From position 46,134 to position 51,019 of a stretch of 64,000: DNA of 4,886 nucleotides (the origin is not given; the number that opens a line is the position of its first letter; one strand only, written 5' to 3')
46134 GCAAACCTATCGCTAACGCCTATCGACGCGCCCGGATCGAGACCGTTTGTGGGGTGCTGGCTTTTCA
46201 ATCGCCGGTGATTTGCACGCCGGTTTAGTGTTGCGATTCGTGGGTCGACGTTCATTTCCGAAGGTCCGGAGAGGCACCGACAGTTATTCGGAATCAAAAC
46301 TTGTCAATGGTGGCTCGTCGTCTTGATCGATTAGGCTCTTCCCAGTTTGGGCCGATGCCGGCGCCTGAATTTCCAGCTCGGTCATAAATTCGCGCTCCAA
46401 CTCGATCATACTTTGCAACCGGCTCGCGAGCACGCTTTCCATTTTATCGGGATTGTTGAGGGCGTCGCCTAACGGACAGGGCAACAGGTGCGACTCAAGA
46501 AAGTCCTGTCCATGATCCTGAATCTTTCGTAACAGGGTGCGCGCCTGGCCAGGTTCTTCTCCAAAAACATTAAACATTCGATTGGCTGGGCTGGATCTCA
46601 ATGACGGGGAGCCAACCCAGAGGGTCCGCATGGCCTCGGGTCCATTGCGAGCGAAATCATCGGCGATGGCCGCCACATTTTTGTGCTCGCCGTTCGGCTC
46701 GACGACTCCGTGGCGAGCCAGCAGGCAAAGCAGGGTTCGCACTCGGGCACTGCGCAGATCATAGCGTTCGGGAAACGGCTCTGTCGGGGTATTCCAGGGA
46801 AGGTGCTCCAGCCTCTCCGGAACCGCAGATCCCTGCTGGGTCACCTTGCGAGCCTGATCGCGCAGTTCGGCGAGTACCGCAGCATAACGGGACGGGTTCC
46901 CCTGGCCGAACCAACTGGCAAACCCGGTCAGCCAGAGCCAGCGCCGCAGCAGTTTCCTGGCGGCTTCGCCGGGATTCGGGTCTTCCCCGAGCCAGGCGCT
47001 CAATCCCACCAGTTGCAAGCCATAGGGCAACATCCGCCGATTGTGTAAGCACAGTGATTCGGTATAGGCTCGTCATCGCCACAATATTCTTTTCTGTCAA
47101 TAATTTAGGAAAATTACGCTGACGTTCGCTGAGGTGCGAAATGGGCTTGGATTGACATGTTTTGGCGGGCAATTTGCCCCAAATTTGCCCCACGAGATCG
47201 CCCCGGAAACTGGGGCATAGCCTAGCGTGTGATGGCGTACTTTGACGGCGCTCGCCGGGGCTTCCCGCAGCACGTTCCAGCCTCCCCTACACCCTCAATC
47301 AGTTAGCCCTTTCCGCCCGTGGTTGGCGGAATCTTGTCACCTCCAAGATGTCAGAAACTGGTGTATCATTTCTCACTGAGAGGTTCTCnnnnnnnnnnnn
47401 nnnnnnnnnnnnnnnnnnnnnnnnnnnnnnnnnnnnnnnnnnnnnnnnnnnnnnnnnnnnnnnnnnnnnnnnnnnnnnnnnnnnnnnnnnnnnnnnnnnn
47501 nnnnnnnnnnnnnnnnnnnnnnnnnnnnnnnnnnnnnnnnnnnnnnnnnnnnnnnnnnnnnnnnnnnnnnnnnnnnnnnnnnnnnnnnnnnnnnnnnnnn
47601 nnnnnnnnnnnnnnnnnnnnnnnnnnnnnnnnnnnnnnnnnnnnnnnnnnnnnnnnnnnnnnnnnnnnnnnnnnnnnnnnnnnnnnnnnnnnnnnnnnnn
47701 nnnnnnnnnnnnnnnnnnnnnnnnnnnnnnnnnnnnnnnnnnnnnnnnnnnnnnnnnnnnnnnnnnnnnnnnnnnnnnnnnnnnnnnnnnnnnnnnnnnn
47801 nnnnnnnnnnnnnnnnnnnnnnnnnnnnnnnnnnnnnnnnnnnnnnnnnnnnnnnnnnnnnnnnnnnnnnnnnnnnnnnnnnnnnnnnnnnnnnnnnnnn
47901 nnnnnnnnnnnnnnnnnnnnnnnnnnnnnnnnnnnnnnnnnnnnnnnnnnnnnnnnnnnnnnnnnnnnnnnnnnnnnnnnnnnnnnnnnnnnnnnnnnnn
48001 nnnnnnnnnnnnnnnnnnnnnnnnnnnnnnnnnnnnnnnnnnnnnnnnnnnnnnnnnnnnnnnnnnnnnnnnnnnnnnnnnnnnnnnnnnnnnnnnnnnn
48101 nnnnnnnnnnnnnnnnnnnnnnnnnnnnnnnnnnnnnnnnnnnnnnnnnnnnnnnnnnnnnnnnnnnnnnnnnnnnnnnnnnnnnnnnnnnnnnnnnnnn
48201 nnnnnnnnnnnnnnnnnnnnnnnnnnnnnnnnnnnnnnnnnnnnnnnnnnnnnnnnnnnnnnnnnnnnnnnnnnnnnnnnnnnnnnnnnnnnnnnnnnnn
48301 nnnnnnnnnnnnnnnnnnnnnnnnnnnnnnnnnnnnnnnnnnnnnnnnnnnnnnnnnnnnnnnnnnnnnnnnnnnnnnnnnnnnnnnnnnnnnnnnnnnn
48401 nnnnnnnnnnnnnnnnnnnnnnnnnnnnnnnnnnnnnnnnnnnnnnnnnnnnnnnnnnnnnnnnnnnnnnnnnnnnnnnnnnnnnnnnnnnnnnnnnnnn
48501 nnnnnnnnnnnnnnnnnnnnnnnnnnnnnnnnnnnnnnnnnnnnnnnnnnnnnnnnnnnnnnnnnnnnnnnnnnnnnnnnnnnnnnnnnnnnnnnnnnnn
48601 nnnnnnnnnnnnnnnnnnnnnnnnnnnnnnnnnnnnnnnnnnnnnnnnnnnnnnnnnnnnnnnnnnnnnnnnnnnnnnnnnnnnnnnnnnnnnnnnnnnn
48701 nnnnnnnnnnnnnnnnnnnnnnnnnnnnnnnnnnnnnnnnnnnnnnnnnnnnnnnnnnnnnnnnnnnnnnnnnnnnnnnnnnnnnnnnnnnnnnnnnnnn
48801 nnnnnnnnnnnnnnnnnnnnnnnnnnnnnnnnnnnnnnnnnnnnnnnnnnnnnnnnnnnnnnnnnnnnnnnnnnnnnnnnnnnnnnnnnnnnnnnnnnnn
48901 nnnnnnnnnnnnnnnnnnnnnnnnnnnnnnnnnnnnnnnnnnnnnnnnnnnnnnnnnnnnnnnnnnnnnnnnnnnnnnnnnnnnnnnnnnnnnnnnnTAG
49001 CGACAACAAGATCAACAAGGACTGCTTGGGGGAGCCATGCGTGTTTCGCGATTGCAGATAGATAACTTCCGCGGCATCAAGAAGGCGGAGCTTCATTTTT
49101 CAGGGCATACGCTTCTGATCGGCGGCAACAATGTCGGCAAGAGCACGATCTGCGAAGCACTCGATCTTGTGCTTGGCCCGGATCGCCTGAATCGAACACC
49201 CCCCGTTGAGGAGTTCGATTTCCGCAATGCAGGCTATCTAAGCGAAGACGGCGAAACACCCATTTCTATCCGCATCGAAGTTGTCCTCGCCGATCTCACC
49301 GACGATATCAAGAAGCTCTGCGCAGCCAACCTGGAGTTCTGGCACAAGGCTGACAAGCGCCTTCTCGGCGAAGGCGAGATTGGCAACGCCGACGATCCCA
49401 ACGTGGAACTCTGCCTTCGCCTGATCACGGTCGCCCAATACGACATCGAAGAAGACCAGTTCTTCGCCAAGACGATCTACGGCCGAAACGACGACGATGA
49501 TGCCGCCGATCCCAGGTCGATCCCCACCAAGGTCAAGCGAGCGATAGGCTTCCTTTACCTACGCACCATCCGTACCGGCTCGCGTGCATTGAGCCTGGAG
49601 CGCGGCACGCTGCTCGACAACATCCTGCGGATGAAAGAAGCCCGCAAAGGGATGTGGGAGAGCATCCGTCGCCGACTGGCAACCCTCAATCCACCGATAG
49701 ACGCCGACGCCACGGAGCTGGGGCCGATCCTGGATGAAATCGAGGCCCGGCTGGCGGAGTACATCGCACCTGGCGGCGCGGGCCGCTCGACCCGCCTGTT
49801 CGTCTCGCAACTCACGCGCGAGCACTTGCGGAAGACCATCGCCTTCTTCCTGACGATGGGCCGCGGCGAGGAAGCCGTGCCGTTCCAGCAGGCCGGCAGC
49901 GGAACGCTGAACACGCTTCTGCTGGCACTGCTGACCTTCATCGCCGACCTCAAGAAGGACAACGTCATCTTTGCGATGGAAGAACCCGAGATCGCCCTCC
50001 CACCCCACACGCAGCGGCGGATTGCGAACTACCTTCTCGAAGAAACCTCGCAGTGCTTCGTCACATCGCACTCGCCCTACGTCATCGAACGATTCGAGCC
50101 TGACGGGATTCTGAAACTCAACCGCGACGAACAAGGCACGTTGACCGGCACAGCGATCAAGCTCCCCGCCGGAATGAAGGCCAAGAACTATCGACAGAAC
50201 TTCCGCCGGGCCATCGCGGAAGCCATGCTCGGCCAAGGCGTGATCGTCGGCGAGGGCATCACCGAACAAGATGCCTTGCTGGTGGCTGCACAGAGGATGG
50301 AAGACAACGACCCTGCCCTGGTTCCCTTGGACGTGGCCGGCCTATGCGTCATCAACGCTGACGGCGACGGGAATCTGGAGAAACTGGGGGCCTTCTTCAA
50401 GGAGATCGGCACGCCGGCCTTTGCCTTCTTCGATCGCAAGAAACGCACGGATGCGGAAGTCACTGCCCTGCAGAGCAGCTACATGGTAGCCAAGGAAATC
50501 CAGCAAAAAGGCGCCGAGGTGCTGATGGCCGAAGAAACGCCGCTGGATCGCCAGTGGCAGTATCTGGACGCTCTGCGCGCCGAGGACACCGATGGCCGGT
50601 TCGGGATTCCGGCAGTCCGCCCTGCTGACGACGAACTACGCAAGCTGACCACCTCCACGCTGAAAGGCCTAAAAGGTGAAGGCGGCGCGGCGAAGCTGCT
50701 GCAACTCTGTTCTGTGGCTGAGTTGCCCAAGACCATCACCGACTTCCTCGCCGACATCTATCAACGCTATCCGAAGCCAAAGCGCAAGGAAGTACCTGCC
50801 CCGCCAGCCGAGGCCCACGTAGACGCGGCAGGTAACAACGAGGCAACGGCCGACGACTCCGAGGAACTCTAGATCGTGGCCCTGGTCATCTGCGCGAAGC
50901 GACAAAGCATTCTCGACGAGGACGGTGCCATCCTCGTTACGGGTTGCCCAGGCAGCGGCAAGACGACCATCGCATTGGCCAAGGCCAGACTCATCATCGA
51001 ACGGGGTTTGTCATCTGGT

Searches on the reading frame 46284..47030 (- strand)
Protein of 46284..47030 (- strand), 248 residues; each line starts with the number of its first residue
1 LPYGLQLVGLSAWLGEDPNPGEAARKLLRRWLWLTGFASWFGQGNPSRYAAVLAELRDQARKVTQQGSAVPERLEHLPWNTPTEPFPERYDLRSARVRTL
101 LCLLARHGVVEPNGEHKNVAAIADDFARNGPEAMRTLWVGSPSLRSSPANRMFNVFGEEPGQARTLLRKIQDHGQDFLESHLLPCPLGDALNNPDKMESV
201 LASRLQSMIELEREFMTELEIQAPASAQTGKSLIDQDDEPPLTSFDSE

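Call 28: search_protein_families(library=pfam, proteins=[window:46284-47030:-], max_evalue=0.01)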
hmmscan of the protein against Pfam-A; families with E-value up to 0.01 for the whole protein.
window:46284-47030:- (248 aa): 0 families

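Call 88: search_protein_families(library=padloc, proteins=[window:46284-47030:-], max_evalue=0.001)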
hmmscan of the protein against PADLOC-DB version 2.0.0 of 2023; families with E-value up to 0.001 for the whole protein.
window:46284-47030:- (248 aa): 1 family
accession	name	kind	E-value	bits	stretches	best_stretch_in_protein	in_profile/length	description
PDLC04709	PDC-M55C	-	6.9e-24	82.4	1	1-235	330-552/554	-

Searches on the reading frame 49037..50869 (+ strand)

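Call 28: search_protein_families(library=pfam, proteins=[window:49037-50869:+], max_evalue=0.01)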
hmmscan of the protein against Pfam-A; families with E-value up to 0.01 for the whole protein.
window:49037-50869:+ (611 aa): 8 families
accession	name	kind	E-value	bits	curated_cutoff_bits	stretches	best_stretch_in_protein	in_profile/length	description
PF13175.12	AAA_15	-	1e-27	98.2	32.1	2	1-85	1-84/374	AAA ATPase domain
PF13304.12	AAA_21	-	1.4e-15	58.6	27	2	261-351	220-304/304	AAA domain, putative AbiEii toxin, Type IV TA system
PF02463.25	SMC_N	-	1.9e-09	37.7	40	1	3-49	2-51/220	RecF/RecN/SMC N terminal domain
PF13476.12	AAA_23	-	4.4e-08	34.4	27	1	5-72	1-68/201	AAA domain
PF11398.14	DUF2813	-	9.8e-08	32.2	21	1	1-50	1-50/372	Protein of unknown function (DUF2813)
PF13555.12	AAA_29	-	2.1e-06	27.8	27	1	5-50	3-50/61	P-loop containing region of AAA domain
PF20469.4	OLD-like_TOPRIM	-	4.8e-06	27.4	23.2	1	400-466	4-65/67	Overcoming lysogenization defect protein-like, TOPRIM domain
PF13514.12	AAA_27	-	0.0016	18.5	22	1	1-43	1-47/206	AAA domain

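Call 88: search_protein_families(library=padloc, proteins=[window:49037-50869:+], max_evalue=0.001)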
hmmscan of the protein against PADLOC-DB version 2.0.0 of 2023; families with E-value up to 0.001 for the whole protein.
window:49037-50869:+ (611 aa): 114 families (the best 25 are shown)
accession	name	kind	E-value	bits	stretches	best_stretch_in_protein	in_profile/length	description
PDLC00086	GajA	-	3.1e-235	780.5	1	1-595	1-592/600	AAA ATPase domain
PDLC04168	GajA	-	1.1e-37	128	1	1-480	1-444/570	-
PDLC00070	GajA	-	1.6e-35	120.8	1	1-494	1-476/596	AAA ATPase domain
PDLC00066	GajA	-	1.2e-29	101.3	2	286-411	252-383/567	AAA ATPase domain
PDLC02358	Old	-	1.7e-28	97.8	2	191-466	165-446/578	Old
PDLC02979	AriA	-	3.5e-28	97.5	2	1-69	1-69/373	-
PDLC00090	GajA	-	1.6e-26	91.2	1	1-412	1-428/659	AAA ATPase domain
PDLC00067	GajA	-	6.9e-26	88.9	1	2-490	4-482/604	AAA ATPase domain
PDLC00075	GajA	-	2.9e-23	80.2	1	1-454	1-405/536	AAA ATPase domain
PDLC00069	GajA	-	3.1e-23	80.1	2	169-420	174-456/687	AAA ATPase domain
PDLC00094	GajA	-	4.6e-23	79.5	1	1-476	1-462/569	AAA ATPase domain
PDLC00062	GajA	-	1.4e-21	74.6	2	1-82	1-83/639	AAA ATPase domain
PDLC00091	GajA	-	7.1e-21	72.7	1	1-443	1-436/627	AAA ATPase domain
PDLC00085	GajA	-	1.8e-20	71.3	2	338-473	318-446/580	AAA ATPase domain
PDLC00077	GajA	-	2e-20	70.9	1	1-415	1-448/616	AAA ATPase domain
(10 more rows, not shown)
